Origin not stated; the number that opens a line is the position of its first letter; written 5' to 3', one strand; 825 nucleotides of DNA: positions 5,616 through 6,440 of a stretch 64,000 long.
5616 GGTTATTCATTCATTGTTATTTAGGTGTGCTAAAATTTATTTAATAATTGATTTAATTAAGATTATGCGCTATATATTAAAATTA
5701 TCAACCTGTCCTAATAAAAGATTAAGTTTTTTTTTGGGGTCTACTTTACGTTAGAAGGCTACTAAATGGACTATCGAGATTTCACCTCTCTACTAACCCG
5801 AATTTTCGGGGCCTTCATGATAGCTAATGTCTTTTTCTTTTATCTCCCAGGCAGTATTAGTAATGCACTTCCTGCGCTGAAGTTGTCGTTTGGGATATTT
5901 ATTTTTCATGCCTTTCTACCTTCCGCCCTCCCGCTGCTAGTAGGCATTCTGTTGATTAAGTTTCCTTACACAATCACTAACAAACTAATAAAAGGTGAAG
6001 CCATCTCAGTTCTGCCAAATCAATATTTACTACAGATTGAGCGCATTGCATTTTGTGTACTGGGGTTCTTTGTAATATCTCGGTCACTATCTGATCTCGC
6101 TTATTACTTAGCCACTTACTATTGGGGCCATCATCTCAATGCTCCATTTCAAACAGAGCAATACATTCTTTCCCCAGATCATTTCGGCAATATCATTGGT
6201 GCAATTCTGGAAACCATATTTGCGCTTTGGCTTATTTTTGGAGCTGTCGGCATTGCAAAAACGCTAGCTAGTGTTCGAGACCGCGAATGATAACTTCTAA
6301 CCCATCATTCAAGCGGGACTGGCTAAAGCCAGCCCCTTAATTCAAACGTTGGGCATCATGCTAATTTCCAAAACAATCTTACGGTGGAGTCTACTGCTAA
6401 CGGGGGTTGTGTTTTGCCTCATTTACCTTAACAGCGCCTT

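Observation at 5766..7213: Cassette cargo is non-canonical: two small polytopic membrane proteins and an RlpA-like DPBB lipoprotein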

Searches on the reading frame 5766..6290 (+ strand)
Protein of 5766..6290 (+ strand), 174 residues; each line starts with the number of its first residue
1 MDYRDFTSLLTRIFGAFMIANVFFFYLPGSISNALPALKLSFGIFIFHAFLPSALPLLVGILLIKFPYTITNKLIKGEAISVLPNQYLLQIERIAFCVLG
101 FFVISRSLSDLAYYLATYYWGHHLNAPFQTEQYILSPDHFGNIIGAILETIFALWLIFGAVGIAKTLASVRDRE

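Call 3: search_protein_families(library=pfam, proteins=[window:5766-6290:+], max_evalue=0.1)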
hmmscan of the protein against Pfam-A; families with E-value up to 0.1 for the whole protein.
window:5766-6290:+ (174 aa): 0 families

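Call 4: search_protein_families(library=ncbifam, proteins=[window:5766-6290:+], max_evalue=0.1)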
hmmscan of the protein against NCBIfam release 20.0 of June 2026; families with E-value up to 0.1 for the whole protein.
window:5766-6290:+ (174 aa): 0 families

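Call 7: find_homologous_proteins(query=window:5766-6290:+, max_evalue=0.001)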
Query window:5766-6290:+ (174 aa): 9 proteins with E <= 0.001 among 164 candidates.
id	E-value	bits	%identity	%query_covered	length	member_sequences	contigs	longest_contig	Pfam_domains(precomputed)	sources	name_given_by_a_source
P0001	1.2e-98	346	90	100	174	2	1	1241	-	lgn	-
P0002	5.0e-98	344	88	100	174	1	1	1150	-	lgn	-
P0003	6.1e-94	331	88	100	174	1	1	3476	-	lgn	-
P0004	1.5e-77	277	72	100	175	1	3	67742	-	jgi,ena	-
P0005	8.4e-75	268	69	100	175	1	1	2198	-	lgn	-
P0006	1.8e-72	261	69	100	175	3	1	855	-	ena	-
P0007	2.6e-69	251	70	90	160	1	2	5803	-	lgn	-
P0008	6.0e-58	214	60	90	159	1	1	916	-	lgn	-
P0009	5.4e-19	87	34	98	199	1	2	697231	-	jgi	jgi:hypothetical protein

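Call 10: find_encoding_contigs(protein=P0004, flank=6000, max_places=4)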
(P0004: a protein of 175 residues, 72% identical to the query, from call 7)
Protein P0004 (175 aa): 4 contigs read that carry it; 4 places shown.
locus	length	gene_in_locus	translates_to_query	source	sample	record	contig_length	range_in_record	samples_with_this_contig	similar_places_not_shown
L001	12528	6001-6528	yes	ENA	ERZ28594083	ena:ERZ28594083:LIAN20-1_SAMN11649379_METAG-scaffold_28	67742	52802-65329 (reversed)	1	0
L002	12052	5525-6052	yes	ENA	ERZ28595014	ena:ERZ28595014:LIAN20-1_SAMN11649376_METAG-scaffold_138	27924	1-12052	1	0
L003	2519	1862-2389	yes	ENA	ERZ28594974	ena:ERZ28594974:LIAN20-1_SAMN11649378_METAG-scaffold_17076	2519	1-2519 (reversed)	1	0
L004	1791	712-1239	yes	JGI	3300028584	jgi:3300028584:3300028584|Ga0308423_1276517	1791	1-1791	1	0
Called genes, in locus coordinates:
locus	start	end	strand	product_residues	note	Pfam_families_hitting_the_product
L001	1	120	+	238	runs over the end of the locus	-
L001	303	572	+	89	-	-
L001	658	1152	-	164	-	PF04945:YHS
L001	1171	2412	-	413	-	PF12679:ABC2_membrane_2, PF12698:ABC2_membrane_3, PF01061:ABC2_membrane, PF12730:ABC2_membrane_4 (weak)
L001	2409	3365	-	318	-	PF02463:SMC_N (faint), PF13476:AAA_23 (weak), PF00005:ABC_tran, PF13304:AAA_21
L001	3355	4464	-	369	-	PF00195:Chal_sti_synt_N (weak), PF08545:ACP_syn_III (weak), PF08541:ACP_syn_III_C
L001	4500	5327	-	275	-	-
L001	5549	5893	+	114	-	-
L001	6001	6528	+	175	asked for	-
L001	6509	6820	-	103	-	PF00871:Acetate_kinase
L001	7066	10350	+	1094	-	PF00675:Peptidase_M16, PF05193:Peptidase_M16_C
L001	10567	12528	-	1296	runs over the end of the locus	PF07494:Reg_prop (faint), PF07495:Y_Y_Y, PF13185:GAF_2 (weak), PF02518:HATPase_c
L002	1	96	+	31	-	?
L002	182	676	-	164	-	PF04945:YHS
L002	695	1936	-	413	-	PF12679:ABC2_membrane_2, PF12698:ABC2_membrane_3, PF01061:ABC2_membrane, PF12730:ABC2_membrane_4 (weak)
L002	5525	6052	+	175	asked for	-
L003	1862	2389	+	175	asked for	-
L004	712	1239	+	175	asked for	-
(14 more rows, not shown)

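Call 13: find_encoding_contigs(protein=P0009, flank=6000, max_places=3)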
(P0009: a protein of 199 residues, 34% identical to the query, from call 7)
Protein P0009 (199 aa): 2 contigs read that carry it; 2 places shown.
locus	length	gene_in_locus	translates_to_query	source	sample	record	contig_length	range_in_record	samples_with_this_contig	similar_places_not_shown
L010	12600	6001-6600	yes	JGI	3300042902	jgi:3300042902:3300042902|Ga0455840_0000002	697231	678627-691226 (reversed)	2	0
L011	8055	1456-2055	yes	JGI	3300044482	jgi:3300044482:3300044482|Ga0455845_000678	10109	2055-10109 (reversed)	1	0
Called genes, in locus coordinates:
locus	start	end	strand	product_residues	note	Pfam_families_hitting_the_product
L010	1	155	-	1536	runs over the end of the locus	PF01339:CheB_methylest, PF03705:CheR_N, PF01739:CheR, PF08448:PAS_4, PF00989:PAS, PF13426:PAS_9, PF00990:GGDEF, PF00563:EAL, +4 more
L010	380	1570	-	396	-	PF25919:BSH_CusB (faint), PF25917:BSH_RND (faint), PF25967:RND-MFP_C (weak), PF25975:CzcB_C (weak), PF25989:YknX_C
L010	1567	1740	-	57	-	-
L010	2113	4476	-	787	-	PF02687:FtsX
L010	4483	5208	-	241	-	PF00005:ABC_tran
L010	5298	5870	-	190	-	-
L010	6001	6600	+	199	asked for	-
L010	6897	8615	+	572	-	PF02624:YcaO, PF18381:YcaO_C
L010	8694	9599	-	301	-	PF02729:OTCace_N, PF00185:OTCace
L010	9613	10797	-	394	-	PF00202:Aminotran_3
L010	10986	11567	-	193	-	PF00081:Sod_Fe_N, PF02777:Sod_Fe_C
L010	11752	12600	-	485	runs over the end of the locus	PF20970:MASE10, PF01966:HD, PF13487:HD_5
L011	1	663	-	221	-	?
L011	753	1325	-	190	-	-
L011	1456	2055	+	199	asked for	-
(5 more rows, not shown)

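Call 16: list_cluster_members(proteins=[P0010, window:5766-6290:+, window:6824-7213:+, window:4624-5625:-, window:3769-4581:-])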
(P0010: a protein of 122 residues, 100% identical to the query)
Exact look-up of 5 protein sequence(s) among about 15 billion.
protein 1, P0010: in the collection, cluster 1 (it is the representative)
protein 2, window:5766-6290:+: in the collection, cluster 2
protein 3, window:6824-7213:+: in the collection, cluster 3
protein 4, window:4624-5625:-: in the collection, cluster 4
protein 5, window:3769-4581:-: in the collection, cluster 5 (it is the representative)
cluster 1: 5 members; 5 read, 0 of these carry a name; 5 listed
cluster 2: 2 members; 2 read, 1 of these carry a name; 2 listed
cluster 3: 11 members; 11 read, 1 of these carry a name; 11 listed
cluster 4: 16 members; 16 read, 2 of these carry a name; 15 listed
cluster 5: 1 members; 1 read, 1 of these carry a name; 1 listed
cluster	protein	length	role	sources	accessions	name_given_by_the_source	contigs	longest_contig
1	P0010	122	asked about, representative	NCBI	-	-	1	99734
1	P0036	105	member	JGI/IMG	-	-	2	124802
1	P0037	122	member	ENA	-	-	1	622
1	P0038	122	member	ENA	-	-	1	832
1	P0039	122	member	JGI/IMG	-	-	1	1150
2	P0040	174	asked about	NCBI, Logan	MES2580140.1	MAG: hypothetical protein V4552_06285 [Pseudomonadota bacterium]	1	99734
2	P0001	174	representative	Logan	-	-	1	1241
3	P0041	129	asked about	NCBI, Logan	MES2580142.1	MAG: septal ring lytic transglycosylase RlpA family protein [Pseudomonadota bacterium]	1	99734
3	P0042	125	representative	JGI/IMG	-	-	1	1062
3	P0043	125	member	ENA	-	-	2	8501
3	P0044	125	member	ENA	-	-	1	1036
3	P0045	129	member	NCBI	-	-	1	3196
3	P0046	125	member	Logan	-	-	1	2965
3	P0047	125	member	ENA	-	-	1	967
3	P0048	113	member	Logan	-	-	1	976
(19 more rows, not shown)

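Call 29: find_encoding_contigs(protein=P0003, flank=4000, max_places=3)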
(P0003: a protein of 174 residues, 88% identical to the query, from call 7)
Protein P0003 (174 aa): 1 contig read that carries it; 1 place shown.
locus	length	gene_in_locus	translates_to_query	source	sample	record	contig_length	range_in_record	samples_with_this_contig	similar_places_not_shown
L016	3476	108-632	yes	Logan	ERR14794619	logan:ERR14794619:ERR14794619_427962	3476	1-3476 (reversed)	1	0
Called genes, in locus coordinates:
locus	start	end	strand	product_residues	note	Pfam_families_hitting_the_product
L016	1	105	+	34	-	?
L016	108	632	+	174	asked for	-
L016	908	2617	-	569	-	PF00989:PAS (weak), PF00990:GGDEF, PF00563:EAL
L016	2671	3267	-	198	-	PF00857:Isochorismatase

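Call 30: find_encoding_contigs(protein=P0007, flank=6000, max_places=3)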
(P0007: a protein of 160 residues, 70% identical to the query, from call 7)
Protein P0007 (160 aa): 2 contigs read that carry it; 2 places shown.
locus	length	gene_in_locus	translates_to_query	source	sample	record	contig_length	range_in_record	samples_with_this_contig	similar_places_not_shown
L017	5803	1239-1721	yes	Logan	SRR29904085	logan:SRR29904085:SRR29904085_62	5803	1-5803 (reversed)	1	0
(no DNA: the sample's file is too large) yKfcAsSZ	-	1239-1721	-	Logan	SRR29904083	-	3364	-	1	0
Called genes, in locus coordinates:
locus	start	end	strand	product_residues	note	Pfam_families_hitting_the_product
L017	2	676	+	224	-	?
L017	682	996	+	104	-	-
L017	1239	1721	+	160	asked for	-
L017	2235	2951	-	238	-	PF01863:YgjP-like, PF10263:SprT-like (weak)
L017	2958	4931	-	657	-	-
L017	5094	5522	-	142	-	PF02823:ATP-synt_DE_N, PF00401:ATP-synt_DE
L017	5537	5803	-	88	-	?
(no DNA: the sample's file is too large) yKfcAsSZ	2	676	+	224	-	?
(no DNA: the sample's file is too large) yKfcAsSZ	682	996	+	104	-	-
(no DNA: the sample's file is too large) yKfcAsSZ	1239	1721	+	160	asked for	-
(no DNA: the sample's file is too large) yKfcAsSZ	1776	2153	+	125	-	-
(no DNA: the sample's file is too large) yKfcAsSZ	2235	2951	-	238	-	PF01863:YgjP-like, PF10263:SprT-like (weak)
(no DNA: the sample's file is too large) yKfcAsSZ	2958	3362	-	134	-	?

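Call 33: predict_structure(alignment_id=A1)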
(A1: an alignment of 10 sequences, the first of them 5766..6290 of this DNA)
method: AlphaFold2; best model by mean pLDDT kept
length: 174 residues; sequences in the alignment: 10
mean_pLDDT: 74.5   pTM: 0.59
mean pLDDT of the five models: 74.5, 73.5, 69.4, 67.8, 65.5
residues with pLDDT >= 90: 0; 70-90: 126; 50-70: 42; < 50: 6
segments of 3 or more residues with pLDDT < 50: none
pLDDT, mean of each block of 10 residues (from residue 1): 71 86 83 78 81 84 79 53 63 80 82 72 54 63 85 85 76 53
secondary structure, 60 per line:
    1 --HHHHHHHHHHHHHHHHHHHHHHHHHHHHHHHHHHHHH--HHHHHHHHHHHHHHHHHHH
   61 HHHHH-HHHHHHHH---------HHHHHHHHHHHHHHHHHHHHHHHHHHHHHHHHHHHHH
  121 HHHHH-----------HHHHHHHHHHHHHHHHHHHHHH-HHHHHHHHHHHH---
elements in order: H3-39 H42-65 H67-74 H84-125 H137-158 H160-171

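Call 36: search_protein_representatives(alignment_id=A1)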
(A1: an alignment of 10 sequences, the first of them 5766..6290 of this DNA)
Query: 10 sequences, 176 profile positions. Proteins with E-value up to 0.001 (for the whole library): 891; up to 1e-10: 155; up to 1e-30: 11. The best 150 are listed.
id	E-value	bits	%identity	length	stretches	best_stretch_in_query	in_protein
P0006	5.5e-91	319.4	-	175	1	1-173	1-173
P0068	5.7e-41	156.5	-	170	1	3-175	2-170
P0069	7.7e-41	156.0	-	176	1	1-175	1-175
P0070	1.9e-39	151.5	-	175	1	1-175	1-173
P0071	8.7e-37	142.8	-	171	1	1-173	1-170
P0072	1.2e-35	139.2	-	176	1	1-175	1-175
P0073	6.5e-35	136.7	-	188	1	1-174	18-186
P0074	2.3e-34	134.9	-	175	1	1-175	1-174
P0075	7.0e-32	126.9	-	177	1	1-176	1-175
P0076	1.2e-31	126.1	-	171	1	1-173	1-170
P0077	3.0e-31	124.8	-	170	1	1-173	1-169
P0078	2.4e-29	118.6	-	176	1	1-175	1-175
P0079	7.1e-29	117.1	-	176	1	1-176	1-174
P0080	3.3e-28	114.9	-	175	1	2-175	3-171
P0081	4.9e-27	111.1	-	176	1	1-176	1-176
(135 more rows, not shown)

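Call 39: search_protein_families(library=pfam, alignment_id=A3, max_evalue=0.01)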
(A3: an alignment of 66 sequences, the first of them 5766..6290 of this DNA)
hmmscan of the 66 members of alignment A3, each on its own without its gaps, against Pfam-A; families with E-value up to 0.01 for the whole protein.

A. member 1, window:5766-6290:+ (174 aa): 0 families

B. families by the number of members that match (of 66 scanned): 9 families
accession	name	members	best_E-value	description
PF20664.2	DUF6814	2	0.0032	Family of unknown function (DUF6814)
PF10311.14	Ilm1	2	0.0064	Increased loss of mitochondrial DNA protein 1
PF00802.24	Glycoprotein_G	1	0.0037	Pneumovirus attachment glycoprotein G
PF00335.26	Tetraspanin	1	0.004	Tetraspanin family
PF18893.5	DUF5652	1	0.0044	Family of unknown function (DUF5652)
PF01534.23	Frizzled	1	0.005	Frizzled/Smoothened family membrane region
PF23987.1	Phage_holin_10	1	0.0054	Bacteriophage holin Pam3 gp28 family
PF03699.18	UPF0182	1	0.006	Uncharacterised protein family (UPF0182)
PF02076.21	STE3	1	0.0091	Pheromone A receptor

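Call 44: list_cluster_members(proteins=[P0068, P0069, P0070, P0071, P0072, P0073, P0074, P0075, P0076, P0077])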
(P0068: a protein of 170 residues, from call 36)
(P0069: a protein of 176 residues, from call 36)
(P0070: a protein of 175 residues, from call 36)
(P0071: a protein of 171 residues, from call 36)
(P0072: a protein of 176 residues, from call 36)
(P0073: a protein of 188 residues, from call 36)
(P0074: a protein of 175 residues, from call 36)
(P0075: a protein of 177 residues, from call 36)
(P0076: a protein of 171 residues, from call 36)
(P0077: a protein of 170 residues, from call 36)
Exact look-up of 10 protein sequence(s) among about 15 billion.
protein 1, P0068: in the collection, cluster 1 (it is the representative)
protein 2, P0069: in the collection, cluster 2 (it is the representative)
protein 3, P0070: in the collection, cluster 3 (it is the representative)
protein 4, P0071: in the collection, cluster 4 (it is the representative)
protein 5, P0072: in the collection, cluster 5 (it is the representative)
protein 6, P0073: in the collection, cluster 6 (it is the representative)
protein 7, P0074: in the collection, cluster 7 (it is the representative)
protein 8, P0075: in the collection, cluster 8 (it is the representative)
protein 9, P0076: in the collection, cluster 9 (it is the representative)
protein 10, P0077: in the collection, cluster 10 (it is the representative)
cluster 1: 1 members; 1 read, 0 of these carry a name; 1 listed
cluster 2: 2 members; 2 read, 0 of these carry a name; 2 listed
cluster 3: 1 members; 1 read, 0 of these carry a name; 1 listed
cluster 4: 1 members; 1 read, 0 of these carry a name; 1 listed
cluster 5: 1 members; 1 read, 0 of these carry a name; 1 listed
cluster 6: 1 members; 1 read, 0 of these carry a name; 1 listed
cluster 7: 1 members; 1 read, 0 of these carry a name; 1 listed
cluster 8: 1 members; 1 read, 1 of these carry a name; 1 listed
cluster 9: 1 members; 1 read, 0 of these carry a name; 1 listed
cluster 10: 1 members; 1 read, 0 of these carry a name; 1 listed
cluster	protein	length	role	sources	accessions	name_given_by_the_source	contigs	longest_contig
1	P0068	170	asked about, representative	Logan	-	-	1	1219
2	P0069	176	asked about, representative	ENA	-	-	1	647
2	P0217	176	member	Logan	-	-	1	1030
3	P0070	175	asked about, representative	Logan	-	-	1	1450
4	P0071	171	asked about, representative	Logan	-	-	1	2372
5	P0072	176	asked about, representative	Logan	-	-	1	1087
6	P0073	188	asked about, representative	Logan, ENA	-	-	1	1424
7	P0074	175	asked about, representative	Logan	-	-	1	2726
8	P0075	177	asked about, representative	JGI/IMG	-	hypothetical protein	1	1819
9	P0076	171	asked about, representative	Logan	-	-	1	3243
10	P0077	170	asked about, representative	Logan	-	-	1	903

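Call 46: find_encoding_contigs(protein=P0076, flank=4000, max_places=2)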
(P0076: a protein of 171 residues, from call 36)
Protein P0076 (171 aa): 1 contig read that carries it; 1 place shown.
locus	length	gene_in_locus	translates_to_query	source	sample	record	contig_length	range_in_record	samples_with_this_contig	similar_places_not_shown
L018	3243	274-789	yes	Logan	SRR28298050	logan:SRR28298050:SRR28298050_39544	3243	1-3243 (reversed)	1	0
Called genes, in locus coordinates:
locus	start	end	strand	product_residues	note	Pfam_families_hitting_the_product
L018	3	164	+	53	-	?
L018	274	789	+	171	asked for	-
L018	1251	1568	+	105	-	PF11196:DUF2834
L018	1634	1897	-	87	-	-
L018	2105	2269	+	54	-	-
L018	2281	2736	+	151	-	-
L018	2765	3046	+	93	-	-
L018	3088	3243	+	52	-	?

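Call 47: find_encoding_contigs(protein=P0074, flank=4000, max_places=2)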
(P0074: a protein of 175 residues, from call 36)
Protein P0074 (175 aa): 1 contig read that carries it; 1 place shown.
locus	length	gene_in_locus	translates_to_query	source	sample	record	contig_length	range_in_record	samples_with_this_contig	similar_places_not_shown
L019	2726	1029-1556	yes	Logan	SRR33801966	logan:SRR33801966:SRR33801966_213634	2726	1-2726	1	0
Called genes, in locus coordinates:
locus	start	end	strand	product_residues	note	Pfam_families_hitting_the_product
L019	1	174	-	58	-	?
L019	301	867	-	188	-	-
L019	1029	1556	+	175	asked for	-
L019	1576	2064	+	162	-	PF01927:Mut7-C, PF18480:DUF5615 (weak)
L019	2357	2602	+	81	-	-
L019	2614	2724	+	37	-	?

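Call 58: search_protein_families(library=padloc, proteins=[window:5766-6290:+], max_evalue=1)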
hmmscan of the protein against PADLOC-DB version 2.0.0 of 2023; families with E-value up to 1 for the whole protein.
window:5766-6290:+ (174 aa): 0 families

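Call 59: search_protein_families(library=phrogs, proteins=[window:5766-6290:+], max_evalue=0.1)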
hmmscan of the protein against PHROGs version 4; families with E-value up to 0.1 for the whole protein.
window:5766-6290:+ (174 aa): 0 families

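Call 85: search_solved_structures(query=A3, max_evalue=1)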
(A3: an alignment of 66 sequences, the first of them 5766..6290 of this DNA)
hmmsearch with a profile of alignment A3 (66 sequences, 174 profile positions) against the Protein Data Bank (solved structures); distinct sequences matched with E-value up to 1: 18.
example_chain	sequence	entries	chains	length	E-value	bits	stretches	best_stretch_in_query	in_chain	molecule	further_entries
9cgj_A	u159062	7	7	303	0.053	16.3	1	38-115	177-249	Delta-type opioid receptor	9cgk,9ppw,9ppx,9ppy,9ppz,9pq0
8y45_A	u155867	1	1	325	0.064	16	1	38-115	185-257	Delta-type opioid receptor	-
4o6y_A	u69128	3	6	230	0.1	15.4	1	10-103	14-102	Probable transmembrane ascorbate ferrireductase 2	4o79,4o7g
9ydp_R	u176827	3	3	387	0.1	15.4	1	38-115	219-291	Delta-type opioid receptor | OPRD1 isoform 1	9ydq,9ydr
6ma7_A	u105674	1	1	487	0.11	15.2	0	43-79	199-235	Cytochrome P450 3A4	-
8y71_R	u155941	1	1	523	0.19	14.5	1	38-115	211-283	Delta-type opioid receptor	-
4rwa_A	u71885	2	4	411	0.3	13.9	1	38-115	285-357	Soluble cytochrome b562,Delta-type opioid receptor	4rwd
4n6h_A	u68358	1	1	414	0.3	13.8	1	38-115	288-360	Soluble cytochrome b562, Delta-type opioid receptor chimeric protein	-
4ny4_A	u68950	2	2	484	0.33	13.7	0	43-79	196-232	Cytochrome P450 3A4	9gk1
1w0e_A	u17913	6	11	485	0.33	13.7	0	43-79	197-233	CYTOCHROME P450 3A4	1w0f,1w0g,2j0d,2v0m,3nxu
7lxl_A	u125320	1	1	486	0.33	13.7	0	43-79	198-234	Cytochrome P450 3A4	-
1tqn_A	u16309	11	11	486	0.33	13.7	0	43-79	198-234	cytochrome P450 3A4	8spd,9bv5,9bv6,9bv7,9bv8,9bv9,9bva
9yk4_A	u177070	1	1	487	0.33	13.7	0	43-79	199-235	Cytochrome P450 3A4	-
7kvk_A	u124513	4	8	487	0.33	13.7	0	43-79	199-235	Cytochrome P450 3A4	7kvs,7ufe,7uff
3tjs_A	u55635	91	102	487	0.33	13.7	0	43-79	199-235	Cytochrome P450 3A4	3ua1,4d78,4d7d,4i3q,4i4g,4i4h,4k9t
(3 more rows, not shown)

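Call 88: search_protein_families(library=pfam, proteins=[L010:5298-5870:-, L019:301-867:-, L001:5549-5893:+, L017:682-996:+, L001:4500-5327:-], max_evalue=0.01)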
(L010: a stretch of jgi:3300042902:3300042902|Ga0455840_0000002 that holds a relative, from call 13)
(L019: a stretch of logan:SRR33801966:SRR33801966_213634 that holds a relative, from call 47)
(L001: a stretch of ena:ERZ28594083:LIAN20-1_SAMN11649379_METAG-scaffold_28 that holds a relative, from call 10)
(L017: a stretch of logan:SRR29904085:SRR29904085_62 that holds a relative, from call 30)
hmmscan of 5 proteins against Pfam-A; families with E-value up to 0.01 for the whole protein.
L010:5298-5870:- (190 aa): 4 families
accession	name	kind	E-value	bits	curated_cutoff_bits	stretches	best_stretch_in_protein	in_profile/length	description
PF08238.18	Sel1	-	8.6e-30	102.5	30.7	3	51-85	1-35/36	Sel1 repeat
PF23310.1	TPR_27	-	2.5e-07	30.8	27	1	110-155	48-96/110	Plant tetratrico peptide repeats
PF19604.4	DUF6109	-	0.00056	19.1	25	1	27-54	101-128/671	Family of unknown function (DUF6109)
PF13431.12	TPR_17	-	0.003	18.2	24.4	0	83-98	9-24/34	Tetratricopeptide repeat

L019:301-867:- (188 aa): 4 families
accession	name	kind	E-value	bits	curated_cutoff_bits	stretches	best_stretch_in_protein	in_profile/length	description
PF08238.18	Sel1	-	3.1e-32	110.2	30.7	3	48-82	1-35/36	Sel1 repeat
PF23310.1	TPR_27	-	5.3e-08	32.9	27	1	44-109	24-86/110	Plant tetratrico peptide repeats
PF13432.12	TPR_16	-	0.00085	20.2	32.7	0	25-78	6-57/65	Tetratricopeptide repeat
PF19604.4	DUF6109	-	0.0065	15.5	25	1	24-51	101-128/671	Family of unknown function (DUF6109)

L001:5549-5893:+ (114 aa): 0 families

L017:682-996:+ (104 aa): 0 families

L001:4500-5327:- (275 aa): 2 families
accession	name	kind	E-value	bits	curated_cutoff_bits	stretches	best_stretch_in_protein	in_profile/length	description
PF02915.23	Rubrerythrin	-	0.0021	18.9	22.8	0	89-128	96-135/137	Rubrerythrin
PF13668.12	Ferritin_2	-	0.0044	17.6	24.7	0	102-212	35-135/138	Ferritin-like domain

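Call 89: find_encoding_contigs(protein=P0001, flank=2000, max_places=3)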
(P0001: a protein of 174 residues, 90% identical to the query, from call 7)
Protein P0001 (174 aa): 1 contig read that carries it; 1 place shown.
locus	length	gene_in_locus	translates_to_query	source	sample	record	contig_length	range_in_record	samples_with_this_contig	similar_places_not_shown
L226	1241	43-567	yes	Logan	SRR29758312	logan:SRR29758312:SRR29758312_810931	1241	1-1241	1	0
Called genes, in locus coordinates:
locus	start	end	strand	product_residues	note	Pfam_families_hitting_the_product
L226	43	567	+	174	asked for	-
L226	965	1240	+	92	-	?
